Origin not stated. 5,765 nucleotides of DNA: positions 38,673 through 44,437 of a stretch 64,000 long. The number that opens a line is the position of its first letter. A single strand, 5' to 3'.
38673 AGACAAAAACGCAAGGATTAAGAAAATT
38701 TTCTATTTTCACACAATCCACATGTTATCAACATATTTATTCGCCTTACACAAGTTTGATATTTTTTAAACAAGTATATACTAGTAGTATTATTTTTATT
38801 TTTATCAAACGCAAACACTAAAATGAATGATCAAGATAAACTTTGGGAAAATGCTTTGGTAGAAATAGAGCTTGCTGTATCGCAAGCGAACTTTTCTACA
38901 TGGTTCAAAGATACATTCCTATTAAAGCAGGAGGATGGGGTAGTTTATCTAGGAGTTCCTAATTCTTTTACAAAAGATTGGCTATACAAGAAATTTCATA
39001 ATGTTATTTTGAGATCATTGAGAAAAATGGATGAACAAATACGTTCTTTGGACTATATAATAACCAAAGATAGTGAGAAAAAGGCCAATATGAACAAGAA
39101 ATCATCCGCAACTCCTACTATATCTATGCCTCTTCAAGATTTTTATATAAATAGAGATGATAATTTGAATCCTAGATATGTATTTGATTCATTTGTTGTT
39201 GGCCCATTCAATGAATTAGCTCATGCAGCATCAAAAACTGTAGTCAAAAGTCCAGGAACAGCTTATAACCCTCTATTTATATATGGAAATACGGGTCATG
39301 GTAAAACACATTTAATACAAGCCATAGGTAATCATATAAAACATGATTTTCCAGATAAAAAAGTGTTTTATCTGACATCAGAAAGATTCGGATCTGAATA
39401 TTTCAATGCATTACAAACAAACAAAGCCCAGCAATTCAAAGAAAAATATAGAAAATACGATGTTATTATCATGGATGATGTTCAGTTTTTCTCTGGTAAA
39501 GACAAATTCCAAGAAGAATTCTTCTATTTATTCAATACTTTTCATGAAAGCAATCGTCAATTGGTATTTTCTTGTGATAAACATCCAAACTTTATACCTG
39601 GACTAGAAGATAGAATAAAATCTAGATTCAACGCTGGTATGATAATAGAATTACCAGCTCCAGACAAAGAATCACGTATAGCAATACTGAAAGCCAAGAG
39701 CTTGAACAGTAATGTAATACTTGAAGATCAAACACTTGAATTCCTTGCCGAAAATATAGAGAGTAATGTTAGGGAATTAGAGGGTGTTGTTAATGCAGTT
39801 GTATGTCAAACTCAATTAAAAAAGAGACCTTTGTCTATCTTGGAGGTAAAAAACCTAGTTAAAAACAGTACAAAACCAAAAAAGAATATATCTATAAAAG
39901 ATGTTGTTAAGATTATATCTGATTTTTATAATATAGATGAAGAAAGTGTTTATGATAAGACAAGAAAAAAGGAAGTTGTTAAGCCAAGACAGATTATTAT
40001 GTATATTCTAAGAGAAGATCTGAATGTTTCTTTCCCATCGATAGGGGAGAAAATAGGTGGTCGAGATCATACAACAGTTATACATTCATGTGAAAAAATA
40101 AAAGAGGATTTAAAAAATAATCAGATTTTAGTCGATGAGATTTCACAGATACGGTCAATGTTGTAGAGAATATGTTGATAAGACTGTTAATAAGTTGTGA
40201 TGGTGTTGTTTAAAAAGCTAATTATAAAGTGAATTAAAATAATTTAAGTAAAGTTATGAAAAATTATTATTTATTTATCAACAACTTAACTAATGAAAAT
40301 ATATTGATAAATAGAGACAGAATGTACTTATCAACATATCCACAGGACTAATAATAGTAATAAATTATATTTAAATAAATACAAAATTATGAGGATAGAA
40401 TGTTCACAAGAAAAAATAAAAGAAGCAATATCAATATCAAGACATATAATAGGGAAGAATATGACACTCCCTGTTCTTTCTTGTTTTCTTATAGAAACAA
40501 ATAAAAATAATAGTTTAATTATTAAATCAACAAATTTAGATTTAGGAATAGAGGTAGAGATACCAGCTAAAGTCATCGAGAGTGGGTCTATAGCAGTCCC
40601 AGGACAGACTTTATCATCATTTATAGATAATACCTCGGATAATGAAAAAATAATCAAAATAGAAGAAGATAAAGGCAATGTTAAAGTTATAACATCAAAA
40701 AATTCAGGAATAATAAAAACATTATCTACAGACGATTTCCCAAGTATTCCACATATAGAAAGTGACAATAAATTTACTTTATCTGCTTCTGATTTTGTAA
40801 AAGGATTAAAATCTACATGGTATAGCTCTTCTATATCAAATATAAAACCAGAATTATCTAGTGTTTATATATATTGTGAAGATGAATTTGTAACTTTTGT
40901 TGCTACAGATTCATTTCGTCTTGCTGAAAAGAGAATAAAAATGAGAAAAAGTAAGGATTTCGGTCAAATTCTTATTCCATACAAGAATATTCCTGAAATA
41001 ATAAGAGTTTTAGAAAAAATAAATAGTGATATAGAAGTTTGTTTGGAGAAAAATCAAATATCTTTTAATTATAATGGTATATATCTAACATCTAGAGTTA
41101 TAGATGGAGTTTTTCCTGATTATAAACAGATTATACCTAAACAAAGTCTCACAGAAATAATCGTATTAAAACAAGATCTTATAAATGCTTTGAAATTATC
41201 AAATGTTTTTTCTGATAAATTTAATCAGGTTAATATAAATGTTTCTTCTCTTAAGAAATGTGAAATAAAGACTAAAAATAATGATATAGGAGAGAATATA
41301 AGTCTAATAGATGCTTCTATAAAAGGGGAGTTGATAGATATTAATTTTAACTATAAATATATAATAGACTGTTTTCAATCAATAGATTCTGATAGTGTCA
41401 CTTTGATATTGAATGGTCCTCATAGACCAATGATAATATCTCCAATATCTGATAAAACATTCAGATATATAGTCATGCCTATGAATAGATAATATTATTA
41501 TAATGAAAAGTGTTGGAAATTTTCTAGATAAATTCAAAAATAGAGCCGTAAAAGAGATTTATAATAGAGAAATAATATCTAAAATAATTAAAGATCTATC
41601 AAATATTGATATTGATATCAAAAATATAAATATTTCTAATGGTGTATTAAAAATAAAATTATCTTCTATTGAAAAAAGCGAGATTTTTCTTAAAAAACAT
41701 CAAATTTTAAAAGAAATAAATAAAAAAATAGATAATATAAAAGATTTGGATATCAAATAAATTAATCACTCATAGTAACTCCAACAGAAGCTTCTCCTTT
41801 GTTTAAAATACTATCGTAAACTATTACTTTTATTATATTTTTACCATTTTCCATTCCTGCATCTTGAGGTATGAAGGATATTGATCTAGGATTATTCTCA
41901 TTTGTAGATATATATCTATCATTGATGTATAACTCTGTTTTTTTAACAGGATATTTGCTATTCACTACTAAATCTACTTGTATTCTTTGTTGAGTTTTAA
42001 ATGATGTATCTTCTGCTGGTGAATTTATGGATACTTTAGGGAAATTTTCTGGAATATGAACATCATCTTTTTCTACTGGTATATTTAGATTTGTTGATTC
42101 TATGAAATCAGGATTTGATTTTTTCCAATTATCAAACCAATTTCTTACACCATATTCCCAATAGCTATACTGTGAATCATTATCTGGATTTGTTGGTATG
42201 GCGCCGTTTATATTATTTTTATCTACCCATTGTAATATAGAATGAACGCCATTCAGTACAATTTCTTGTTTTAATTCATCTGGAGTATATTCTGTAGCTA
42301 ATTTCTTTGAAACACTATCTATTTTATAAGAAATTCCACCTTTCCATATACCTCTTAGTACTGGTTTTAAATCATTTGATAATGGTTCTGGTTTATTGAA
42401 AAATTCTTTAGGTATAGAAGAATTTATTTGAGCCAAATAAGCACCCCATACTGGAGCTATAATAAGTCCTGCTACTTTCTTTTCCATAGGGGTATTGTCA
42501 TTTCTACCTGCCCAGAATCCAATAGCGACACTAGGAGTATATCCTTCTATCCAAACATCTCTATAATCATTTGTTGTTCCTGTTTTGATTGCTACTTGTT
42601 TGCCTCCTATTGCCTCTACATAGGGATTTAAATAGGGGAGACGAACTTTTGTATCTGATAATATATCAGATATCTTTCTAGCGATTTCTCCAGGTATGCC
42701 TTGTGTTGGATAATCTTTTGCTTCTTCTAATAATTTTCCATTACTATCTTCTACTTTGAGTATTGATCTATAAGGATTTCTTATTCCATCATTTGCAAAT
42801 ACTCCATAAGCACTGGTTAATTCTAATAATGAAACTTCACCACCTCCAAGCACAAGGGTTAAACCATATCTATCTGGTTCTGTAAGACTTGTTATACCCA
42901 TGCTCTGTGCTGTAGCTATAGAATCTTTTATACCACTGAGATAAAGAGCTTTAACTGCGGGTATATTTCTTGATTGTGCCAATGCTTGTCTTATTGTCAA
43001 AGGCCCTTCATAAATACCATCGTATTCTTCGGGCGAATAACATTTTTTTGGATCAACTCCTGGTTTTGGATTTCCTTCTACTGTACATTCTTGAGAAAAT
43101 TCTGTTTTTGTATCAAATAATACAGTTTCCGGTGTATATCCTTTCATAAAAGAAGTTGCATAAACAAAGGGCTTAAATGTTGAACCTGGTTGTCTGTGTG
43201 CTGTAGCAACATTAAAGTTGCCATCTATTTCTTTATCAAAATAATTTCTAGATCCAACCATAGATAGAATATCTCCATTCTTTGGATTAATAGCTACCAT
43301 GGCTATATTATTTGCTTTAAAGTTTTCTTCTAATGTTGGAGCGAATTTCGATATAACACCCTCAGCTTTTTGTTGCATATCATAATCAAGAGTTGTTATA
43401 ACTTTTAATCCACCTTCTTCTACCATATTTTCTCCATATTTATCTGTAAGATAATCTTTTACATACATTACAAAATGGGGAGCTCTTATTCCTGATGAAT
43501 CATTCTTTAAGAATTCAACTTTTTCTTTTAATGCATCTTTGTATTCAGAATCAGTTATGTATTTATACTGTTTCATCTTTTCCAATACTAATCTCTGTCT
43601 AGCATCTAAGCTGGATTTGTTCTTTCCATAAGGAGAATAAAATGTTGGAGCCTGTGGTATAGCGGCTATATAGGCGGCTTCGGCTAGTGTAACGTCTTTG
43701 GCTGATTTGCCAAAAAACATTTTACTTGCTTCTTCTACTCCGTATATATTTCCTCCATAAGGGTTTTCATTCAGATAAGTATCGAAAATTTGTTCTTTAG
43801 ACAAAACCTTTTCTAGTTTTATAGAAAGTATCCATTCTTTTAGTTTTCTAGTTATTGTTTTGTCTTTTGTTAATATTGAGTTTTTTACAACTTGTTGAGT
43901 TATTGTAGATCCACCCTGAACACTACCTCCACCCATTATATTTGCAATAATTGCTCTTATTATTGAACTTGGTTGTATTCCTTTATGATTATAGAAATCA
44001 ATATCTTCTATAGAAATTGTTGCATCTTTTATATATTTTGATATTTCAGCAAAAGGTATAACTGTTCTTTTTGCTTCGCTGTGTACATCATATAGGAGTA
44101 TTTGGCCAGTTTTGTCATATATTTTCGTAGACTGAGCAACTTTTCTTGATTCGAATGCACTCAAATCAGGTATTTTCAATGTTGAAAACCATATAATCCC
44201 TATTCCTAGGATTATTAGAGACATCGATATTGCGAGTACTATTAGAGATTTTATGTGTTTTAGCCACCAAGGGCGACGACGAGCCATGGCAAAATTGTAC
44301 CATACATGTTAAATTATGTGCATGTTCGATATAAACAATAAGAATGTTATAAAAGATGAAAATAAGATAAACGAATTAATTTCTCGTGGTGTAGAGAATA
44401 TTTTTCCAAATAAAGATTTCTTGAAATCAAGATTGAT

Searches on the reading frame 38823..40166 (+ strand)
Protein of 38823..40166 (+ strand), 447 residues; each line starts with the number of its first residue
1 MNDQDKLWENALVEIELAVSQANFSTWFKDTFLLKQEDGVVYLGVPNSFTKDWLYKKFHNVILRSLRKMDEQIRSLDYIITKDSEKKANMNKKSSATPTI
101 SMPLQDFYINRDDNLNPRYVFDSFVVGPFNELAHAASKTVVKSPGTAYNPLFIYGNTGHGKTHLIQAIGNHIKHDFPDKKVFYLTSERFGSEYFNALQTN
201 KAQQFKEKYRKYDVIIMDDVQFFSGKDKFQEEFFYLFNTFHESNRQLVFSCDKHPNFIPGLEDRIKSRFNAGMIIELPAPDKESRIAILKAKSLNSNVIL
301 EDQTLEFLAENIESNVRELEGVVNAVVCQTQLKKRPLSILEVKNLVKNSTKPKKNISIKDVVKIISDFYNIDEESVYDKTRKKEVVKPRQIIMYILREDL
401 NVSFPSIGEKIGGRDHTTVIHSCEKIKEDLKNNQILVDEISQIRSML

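Call 73: search_protein_families(library=pfam, proteins=[window:38823-40166:+], max_evalue=0.00001)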
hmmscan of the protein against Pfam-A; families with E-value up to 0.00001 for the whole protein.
window:38823-40166:+ (447 aa): 4 families
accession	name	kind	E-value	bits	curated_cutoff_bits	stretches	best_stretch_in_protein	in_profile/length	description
PF00308.24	Bac_DnaA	-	1.8e-64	217.2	23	1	115-276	1-162/162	Bacterial DnaA ATPAse domain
PF08299.17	Bac_DnaA_C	-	3e-25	88.4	31.5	1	358-426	1-69/69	Bacterial dnaA protein helix-turn-helix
PF11638.13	DnaA_N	-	1.6e-12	47.4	24.6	1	6-66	2-63/65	DnaA N-terminal domain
PF00004.35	AAA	-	3.1e-06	28.1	21.2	0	152-270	2-128/131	ATPase family associated with various cellular activities (AAA)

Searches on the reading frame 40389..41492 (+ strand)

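Call 73: search_protein_families(library=pfam, proteins=[window:40389-41492:+], max_evalue=0.00001)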
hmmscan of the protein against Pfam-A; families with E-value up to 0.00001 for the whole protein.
window:40389-41492:+ (367 aa): 3 families
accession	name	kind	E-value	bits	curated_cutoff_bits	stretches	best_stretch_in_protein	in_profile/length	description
PF02767.21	DNA_pol3_beta_2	-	7.2e-23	81.5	27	1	132-244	3-116/116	DNA polymerase III beta subunit, central domain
PF00712.24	DNA_pol3_beta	-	1e-21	77.7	24.4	2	1-121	1-120/120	DNA polymerase III beta subunit, N-terminal domain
PF02768.20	DNA_pol3_beta_3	-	1.1e-20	74.1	27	1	246-365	1-120/121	DNA polymerase III beta subunit, C-terminal domain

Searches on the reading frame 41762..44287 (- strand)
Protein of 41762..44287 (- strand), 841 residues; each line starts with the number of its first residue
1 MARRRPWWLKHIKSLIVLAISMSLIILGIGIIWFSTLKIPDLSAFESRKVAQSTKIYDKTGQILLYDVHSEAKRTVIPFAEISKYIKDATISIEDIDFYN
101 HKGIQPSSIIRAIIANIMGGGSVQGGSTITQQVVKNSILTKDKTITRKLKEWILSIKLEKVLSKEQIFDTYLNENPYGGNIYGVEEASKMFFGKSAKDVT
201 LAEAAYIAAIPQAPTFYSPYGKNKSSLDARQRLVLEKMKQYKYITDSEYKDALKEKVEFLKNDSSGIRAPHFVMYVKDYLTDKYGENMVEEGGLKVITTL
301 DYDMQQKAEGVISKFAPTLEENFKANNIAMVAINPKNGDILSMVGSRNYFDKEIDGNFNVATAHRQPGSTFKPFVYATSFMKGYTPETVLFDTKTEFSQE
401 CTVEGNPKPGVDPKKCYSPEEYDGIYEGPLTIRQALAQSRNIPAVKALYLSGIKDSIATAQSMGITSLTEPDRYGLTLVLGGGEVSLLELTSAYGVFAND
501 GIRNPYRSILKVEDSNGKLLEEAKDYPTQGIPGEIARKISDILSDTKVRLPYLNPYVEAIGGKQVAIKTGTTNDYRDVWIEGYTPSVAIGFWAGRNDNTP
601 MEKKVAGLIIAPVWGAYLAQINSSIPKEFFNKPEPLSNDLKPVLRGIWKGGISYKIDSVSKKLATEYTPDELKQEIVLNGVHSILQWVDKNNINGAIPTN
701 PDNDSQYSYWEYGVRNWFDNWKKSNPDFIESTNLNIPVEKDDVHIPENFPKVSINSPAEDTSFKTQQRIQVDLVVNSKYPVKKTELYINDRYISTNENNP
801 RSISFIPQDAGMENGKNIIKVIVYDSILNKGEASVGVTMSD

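Call 74: search_protein_families(library=pfam, proteins=[window:41762-44287:-], max_evalue=0.00001)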
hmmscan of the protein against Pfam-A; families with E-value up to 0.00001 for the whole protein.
window:41762-44287:- (841 aa): 3 families
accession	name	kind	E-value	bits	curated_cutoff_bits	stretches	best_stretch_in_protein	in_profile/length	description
PF00912.28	Transgly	-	1.7e-59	200.6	27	1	67-239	7-178/178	Transglycosylase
PF00905.27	Transpeptidase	-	6.8e-18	65.3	22.1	1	329-585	2-266/299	Penicillin binding protein transpeptidase domain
PF17957.7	Big_7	-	2.7e-06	28.4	24.1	1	750-821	1-70/70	Bacterial Ig domain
